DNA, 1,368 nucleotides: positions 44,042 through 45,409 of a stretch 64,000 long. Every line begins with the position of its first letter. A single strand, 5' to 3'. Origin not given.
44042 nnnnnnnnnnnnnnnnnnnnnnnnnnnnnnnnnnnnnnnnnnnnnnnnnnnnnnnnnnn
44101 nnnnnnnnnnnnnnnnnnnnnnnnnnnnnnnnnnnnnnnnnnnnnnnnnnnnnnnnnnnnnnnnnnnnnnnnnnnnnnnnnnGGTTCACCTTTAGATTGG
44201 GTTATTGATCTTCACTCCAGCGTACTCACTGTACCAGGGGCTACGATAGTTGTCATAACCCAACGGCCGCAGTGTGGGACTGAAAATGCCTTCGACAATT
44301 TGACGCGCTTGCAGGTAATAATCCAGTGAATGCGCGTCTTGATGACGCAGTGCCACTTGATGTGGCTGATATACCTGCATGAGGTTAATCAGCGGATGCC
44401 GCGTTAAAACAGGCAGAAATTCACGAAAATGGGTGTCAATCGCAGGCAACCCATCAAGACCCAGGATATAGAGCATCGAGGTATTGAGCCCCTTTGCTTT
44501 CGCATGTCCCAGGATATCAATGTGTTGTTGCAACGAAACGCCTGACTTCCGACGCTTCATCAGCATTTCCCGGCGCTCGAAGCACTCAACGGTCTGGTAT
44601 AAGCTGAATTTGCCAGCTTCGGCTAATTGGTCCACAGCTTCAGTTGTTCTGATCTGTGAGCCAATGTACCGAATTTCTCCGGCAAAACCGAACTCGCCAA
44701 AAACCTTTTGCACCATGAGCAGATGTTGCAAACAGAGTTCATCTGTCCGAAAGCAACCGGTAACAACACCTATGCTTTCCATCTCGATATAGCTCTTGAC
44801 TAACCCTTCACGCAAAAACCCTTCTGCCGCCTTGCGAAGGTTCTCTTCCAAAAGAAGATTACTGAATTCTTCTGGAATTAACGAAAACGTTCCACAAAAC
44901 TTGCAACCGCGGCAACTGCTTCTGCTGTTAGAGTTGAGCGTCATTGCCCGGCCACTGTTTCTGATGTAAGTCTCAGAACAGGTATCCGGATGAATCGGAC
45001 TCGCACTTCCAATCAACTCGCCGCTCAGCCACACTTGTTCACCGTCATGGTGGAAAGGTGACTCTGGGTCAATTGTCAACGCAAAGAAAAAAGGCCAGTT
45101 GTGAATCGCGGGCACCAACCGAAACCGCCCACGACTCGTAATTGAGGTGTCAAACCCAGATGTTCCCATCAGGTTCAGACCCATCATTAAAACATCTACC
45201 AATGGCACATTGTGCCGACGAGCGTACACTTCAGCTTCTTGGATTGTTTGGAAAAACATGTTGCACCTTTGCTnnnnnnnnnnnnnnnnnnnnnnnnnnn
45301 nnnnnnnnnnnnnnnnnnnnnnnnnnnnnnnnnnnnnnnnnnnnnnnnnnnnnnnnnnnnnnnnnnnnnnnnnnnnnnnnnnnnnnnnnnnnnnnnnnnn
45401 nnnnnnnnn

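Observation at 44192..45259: Non-canonical Cys triad CX2CX2C in a radical-SAM-like protein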

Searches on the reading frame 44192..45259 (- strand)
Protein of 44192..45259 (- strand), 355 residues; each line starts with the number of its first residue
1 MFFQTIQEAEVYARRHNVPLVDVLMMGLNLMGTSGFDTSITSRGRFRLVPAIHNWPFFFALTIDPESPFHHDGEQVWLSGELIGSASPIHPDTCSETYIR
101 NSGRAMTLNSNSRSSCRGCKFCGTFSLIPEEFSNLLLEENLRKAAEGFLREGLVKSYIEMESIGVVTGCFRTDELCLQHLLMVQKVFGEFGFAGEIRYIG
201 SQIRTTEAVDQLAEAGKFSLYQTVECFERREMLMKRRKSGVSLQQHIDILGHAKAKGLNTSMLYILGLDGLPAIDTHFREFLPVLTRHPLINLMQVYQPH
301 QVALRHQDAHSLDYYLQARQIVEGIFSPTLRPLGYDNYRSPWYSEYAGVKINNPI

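Call 3: search_protein_families(library=pfam, proteins=[window:44192-45259:-], max_evalue=1)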
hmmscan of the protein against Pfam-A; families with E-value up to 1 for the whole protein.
window:44192-45259:- (355 aa): 1 family
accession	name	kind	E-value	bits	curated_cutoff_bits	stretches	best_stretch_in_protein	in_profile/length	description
PF04055.27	Radical_SAM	-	0.00022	21.9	29.5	1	118-271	10-154/166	Radical SAM superfamily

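Call 4: search_protein_families(library=ncbifam, proteins=[window:44192-45259:-], max_evalue=1)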
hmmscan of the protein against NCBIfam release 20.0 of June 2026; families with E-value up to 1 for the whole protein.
window:44192-45259:- (355 aa): 0 families

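Call 5: find_homologous_proteins(query=window:44192-45259:-, max_evalue=0.001)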
Query window:44192-45259:- (355 aa): 37 proteins with E <= 0.001 among 1372 candidates.
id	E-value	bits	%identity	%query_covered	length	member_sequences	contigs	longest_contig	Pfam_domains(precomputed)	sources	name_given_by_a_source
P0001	1.3e-241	819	100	100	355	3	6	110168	-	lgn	-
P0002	6.0e-208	708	84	100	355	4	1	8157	-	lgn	-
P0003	6.6e-185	633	77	100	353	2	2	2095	-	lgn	-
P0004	4.1e-169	581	70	100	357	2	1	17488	-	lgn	-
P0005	2.4e-151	522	63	100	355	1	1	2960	-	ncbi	-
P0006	1.0e-147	510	61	100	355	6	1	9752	-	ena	-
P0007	5.9e-115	402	51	96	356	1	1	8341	-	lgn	-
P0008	8.7e-102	359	48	97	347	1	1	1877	-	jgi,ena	-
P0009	2.9e-101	357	48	98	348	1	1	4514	-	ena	-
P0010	1.5e-99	352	49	99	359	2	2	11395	-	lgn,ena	-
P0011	2.0e-99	351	51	86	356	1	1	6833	-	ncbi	-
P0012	5.1e-98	347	50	87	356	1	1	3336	PF04055.28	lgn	-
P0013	7.1e-95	336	46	97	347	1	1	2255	-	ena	-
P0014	5.6e-94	334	46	97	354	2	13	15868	-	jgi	jgi:hypothetical protein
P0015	2.9e-91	325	47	95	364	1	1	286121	-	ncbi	-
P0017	9.1e-86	307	42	99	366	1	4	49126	-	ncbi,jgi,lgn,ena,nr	ncbi:MAG: hypothetical protein KKF46_04615 [Nanoarchaeota archaeon]|nr:hypothetical protein [Nanoarc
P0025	7.1e-76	274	40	97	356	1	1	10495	PF04055.28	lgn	-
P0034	8.2e-61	224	37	93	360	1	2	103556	-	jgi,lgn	-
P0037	5.9e-58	215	35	98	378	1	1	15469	PF04055.28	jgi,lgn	jgi:hypothetical protein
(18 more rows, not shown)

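Call 6: search_solved_structures(query=window:44192-45259:-, max_evalue=10, show_alignments=2)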
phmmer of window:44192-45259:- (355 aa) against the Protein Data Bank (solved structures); distinct sequences matched with E-value up to 10: 1.
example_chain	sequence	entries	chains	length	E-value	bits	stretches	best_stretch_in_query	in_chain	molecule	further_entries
9fqr_Xj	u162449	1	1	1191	0.16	14.5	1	158-258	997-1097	Adenylate kinase 7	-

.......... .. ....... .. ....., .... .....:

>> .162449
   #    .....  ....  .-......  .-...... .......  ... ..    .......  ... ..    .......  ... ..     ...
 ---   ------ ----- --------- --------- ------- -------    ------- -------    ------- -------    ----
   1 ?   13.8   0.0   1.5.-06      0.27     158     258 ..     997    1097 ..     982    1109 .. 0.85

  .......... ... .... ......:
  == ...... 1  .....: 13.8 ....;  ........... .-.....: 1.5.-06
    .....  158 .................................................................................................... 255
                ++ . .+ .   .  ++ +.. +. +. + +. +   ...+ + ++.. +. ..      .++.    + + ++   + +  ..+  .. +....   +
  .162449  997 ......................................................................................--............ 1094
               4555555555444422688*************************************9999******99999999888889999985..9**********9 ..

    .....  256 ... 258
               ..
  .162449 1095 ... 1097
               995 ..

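Call 11: search_solved_structures(query=A1, max_evalue=10, show_alignments=4)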
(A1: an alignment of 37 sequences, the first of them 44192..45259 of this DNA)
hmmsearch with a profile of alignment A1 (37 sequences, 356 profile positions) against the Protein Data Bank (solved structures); distinct sequences matched with E-value up to 10: 1.
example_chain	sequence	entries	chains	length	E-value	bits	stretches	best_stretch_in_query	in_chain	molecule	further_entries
9l94_c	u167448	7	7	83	0.11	14.4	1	174-256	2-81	Large ribosomal subunit protein uL23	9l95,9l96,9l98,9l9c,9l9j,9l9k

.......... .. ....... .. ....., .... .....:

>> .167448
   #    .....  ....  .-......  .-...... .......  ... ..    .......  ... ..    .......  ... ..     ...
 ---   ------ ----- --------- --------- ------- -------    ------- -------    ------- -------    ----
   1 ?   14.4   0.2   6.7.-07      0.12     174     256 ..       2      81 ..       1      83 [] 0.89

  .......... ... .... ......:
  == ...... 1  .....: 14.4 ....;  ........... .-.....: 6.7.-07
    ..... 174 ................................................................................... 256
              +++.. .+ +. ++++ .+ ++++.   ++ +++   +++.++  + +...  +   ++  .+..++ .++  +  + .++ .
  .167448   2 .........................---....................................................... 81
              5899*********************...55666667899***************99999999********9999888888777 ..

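Call 13: find_encoding_contigs(protein=P0015, flank=8000, max_places=2)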
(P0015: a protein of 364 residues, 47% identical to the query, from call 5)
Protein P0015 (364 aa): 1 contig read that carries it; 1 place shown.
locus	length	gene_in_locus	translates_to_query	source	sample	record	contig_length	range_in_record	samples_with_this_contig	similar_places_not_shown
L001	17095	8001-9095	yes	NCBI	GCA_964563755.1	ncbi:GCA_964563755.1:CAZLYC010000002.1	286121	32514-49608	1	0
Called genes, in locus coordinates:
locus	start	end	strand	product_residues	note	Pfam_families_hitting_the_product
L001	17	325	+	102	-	PF00338:Ribosomal_S10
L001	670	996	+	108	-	-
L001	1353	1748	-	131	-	PF11969:DcpS_C, PF01230:HIT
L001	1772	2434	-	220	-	PF00702:Hydrolase, PF12710:HAD (faint), PF13419:HAD_2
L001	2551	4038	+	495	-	PF00069:Pkinase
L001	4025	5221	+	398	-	PF00069:Pkinase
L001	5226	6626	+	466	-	PF00069:Pkinase, PF07714:PK_Tyr_Ser-Thr (faint)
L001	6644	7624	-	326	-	PF04014:MazE_antitoxin (weak)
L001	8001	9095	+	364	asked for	-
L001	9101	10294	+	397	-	PF02775:TPP_enzyme_C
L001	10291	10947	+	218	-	PF03848:TehB, PF13489:Methyltransf_23, PF07021:MetW, PF13847:Methyltransf_31, PF08241:Methyltransf_11, PF08242:Methyltransf_12, PF13649:Methyltransf_25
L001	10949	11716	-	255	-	PF01738:DLH, PF02129:Peptidase_S15 (weak), PF20434:BD-FAE, PF00561:Abhydrolase_1, PF12146:Hydrolase_4, PF12697:Abhydrolase_6, PF00326:Peptidase_S9, PF07859:Abhydrolase_3 (weak), +3 more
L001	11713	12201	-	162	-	PF03891:DUF333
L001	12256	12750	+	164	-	PF01467:CTP_transf_like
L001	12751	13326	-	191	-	PF01725:Ham1p_like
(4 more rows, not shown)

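Call 14: find_encoding_contigs(protein=P0034, flank=8000, max_places=2)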
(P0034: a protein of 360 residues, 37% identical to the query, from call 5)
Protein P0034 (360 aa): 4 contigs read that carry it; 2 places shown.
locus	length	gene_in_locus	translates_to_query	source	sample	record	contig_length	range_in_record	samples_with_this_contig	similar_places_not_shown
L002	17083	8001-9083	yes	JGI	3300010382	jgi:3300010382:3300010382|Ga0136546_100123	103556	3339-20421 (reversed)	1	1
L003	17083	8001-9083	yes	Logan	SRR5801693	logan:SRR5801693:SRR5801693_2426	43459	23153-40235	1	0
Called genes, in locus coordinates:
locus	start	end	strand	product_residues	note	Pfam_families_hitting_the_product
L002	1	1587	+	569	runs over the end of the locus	PF00664:ABC_membrane, PF00005:ABC_tran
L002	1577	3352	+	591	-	PF00664:ABC_membrane, PF00005:ABC_tran, PF13304:AAA_21 (faint), PF02463:SMC_N (weak)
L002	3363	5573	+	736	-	PF09364:XFP_N, PF03894:XFP, PF09363:XFP_C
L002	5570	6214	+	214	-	PF00702:Hydrolase, PF13419:HAD_2, PF13242:Hydrolase_like (weak)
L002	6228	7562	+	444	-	PF00201:UDPGT, PF04101:Glyco_tran_28_C, PF06722:EryCIII-like_C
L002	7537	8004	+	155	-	-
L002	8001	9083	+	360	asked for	-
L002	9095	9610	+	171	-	PF04229:GrpB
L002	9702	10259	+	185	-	PF01928:CYTH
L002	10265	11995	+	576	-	PF00501:AMP-binding, PF00550:PP-binding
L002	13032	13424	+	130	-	PF00589:Phage_integrase (weak)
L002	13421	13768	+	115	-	PF00589:Phage_integrase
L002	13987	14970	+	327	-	PF14399:BtrH_N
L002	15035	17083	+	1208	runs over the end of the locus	PF18080:Gal_mutarotas_3, PF12905:Glyco_hydro_101, PF17451:Glyco_hyd_101C, PF02018:CBM_4_9 (weak), PF21466:GH101_dom-5, PF17974:GalBD_like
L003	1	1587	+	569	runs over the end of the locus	PF00664:ABC_membrane, PF00005:ABC_tran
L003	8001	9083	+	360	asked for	-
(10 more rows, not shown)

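Call 15: find_encoding_contigs(protein=P0017, flank=8000, max_places=2)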
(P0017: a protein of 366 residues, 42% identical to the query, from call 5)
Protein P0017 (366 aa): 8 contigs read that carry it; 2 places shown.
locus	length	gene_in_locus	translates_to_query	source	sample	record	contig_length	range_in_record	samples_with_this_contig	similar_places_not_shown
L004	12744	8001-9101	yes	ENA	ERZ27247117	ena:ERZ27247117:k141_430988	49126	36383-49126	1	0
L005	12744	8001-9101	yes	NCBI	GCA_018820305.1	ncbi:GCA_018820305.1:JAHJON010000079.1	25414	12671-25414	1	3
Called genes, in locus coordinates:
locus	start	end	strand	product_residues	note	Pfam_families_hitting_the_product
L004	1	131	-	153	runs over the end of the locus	-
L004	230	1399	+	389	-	PF02355:SecD_SecF_C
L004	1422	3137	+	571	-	PF02355:SecD_SecF_C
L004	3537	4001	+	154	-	-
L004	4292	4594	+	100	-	-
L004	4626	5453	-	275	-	-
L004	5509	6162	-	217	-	-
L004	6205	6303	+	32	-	-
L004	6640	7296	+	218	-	PF03848:TehB, PF01209:Ubie_methyltran, PF13489:Methyltransf_23, PF13847:Methyltransf_31, PF02353:CMAS, PF08241:Methyltransf_11, PF08242:Methyltransf_12, PF13649:Methyltransf_25, +3 more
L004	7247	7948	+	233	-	-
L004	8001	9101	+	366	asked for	-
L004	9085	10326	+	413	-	PF02775:TPP_enzyme_C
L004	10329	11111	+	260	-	PF00702:Hydrolase (weak), PF13419:HAD_2 (weak)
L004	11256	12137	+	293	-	PF02661:Fic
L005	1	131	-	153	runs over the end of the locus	-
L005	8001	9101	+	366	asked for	-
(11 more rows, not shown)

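Call 16: predict_structure(alignment_id=A1)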
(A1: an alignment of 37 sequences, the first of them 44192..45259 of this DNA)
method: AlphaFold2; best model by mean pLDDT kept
length: 355 residues; sequences in the alignment: 37
mean_pLDDT: 89.8   pTM: 0.89
mean pLDDT of the five models: 89.8, 89.3, 88.8, 88.8, 88.1
residues with pLDDT >= 90: 245; 70-90: 82; 50-70: 22; < 50: 6
segments of 3 or more residues with pLDDT < 50: 129-131
pLDDT, mean of each block of 10 residues (from residue 1): 94 97 96 87 90 90 92 96 96 79 86 60 57 75 92 92 81 90 97 95 94 97 94 85 96 98 97 98 97 86 92 97 97 87 93 71
secondary structure, 60 per line:
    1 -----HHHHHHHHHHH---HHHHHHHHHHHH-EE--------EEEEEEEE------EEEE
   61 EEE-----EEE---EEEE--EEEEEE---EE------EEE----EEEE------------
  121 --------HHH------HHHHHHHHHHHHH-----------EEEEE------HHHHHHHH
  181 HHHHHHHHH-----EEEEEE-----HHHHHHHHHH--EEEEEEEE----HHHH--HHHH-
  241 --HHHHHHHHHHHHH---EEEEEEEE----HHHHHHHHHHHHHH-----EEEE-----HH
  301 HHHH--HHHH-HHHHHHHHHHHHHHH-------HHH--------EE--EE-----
elements in order: H6-16 H20-31 E43-50 E57-63 E69-71 E75-78 E81-86 E98-100 E105-108 H138-150 E162-166 H173-189 E195-200 H206-215 E218-225 H230-233 H236-239 H243-255 E259-266 H271-284 E290-293 H299-304 H307-310 H312-326

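Call 19: search_protein_representatives(alignment_id=A1)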
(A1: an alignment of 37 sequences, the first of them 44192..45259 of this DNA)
Query: 37 sequences, 356 profile positions. Proteins with E-value up to 0.001 (for the whole library): 354; up to 1e-10: 249; up to 1e-30: 114. The best 150 are listed.
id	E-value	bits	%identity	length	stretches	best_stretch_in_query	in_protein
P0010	3.5e-154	529.3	-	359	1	1-356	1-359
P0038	4.1e-139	479.8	-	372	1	4-354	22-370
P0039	9.4e-133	458.9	-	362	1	4-356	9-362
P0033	9.8e-133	458.8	-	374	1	3-356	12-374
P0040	1.2e-132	458.5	-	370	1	3-351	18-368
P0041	1.3e-129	448.5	-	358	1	2-356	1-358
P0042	8.5e-127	439.3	-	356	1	2-356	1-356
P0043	3.6e-119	414.2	-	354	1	5-356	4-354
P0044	1.2e-118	412.4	-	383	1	6-352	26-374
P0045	3.4e-117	407.7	-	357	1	4-356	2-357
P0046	1.2e-114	399.2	-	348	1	11-355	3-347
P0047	2.7e-112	391.6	-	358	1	9-347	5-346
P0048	1.8e-107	375.7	-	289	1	71-356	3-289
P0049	9.7e-104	363.4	-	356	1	5-355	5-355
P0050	2.4e-103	362.1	-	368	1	7-356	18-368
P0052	1.9e-100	352.6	-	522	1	6-355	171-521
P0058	5.3e-96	338.0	-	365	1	2-353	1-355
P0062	6.6e-93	327.8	-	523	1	8-356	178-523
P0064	8.9e-90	317.5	-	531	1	4-349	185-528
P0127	3.4e-42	160.9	-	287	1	217-352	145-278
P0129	6.5e-40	153.5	-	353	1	6-344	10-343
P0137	5.1e-35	137.4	-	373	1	4-202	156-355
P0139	6.6e-35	137.0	-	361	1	13-307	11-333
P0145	9.7e-33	129.9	-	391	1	17-331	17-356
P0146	2.4e-32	128.6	-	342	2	154-352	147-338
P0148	2.4e-31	125.3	-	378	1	18-332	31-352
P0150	1.8e-30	122.4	-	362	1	63-328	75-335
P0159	1.2e-27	113.1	-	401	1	106-343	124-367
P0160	5.8e-27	110.9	-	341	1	7-321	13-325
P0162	9.2e-27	110.2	-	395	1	34-336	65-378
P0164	2.7e-26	108.7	-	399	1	5-326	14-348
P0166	3.5e-26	108.3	-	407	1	29-338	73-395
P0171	4.2e-24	101.5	-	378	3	243-353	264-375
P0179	1.0e-22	96.9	-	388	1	21-325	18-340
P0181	2.7e-22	95.5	-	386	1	39-336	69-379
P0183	3.4e-22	95.2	-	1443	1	116-322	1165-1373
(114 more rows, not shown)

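Call 22: find_related_loci(query=A1, collection=genome_contigs, flank=10000)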
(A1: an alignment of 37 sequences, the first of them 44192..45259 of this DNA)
Query A1 (355 aa) in genome_contigs; peptide patterns used: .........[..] (x = any residue, [..] = any of these).
74 stretches matched a pattern; 54 encode a relative of the query (tblastn E <= 1e-3); 54 distinct loci.
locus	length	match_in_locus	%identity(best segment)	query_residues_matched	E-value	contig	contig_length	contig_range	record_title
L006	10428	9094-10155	44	6-354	5e-98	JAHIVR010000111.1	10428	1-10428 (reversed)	MAG: Nanoarchaeota archaeon isolate MM_PC_MetaG.mb.88 MM_PC_MetaG.mb.88_k141_1125718, whole genome shotgun sequence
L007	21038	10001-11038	47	13-351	2e-96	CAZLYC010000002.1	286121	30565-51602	MAG TPA_asm: uncultured Methanosarcinales archaeon isolate SRP319275_co4_32 genome assembly, contig: NODE_16_length_2861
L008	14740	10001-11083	42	3-352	5e-95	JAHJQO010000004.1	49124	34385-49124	MAG: Nanoarchaeota archaeon isolate OS_PC_MetaG.mb.11 OS_PC_MetaG.mb.11_k141_58341, whole genome shotgun sequence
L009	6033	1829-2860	44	7-353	9e-91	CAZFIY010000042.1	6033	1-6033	MAG TPA_asm: uncultured Pseudomonadales bacterium isolate SRP192927_co2_730 genome assembly, contig: NODE_29806_length_6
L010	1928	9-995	45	22-353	1e-93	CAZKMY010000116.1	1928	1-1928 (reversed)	MAG TPA_asm: uncultured Pseudomonadales bacterium isolate SRP263991_co6_38 genome assembly, contig: NODE_133142_length_1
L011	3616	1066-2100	44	2-351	3e-86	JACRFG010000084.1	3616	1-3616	MAG: Candidatus Jorgensenbacteria bacterium isolate NC_groundwater_1719_Pr3_B-0.1um_43_9 SR-2_scaffold_141_3950103, whol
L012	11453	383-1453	40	2-352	3e-84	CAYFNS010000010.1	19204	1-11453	MAG TPA_asm: Candidatus Woesearchaeota archaeon isolate ERP019367_co2_146 genome assembly, contig: NODE_1986_length_1920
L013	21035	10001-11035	41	15-355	7e-84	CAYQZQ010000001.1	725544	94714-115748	MAG TPA_asm: uncultured Pseudomonadales bacterium isolate binchicken_co17_216 genome assembly, contig: NODE_2_length_725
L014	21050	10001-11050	42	4-355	1e-83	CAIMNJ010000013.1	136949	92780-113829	uncultured bacterium isolate LaPlata_bin-1529 genome assembly, contig: bin-1529:13/18, whole genome shotgun sequence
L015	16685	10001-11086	40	3-353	7e-83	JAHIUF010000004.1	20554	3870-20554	MAG: Nanoarchaeota archaeon isolate MM_PC_MetaG.mb.241 MM_PC_MetaG.mb.241_k141_23047, whole genome shotgun sequence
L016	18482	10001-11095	40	2-355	2e-82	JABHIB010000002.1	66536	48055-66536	MAG: archaeon isolate SI037_bin53 k141_2730597, whole genome shotgun sequence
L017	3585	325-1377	39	1-350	2e-81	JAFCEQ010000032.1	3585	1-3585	Candidatus Parvarchaeota archaeon isolate Meg22_1214_Bin_175 Meg22_1214_Bin_175_scaffold_108847, whole genome shotgun se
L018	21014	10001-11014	42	13-353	7e-81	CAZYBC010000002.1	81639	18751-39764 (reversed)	MAG TPA_asm: uncultured Pseudomonadales bacterium isolate SRP263991_co1_159 genome assembly, contig: NODE_214_length_816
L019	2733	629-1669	38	1-346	8e-82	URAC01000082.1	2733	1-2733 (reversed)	uncultured Firmicutes bacterium isolate UMGS808 genome assembly, contig: NODE_5433_length_2733_cov_8.715459, whole genom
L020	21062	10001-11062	38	1-353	7e-80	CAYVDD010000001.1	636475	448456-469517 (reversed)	MAG TPA_asm: uncultured Candidatus Saccharibacteria bacterium isolate SRP323688_co1_61 genome assembly, contig: NODE_7_l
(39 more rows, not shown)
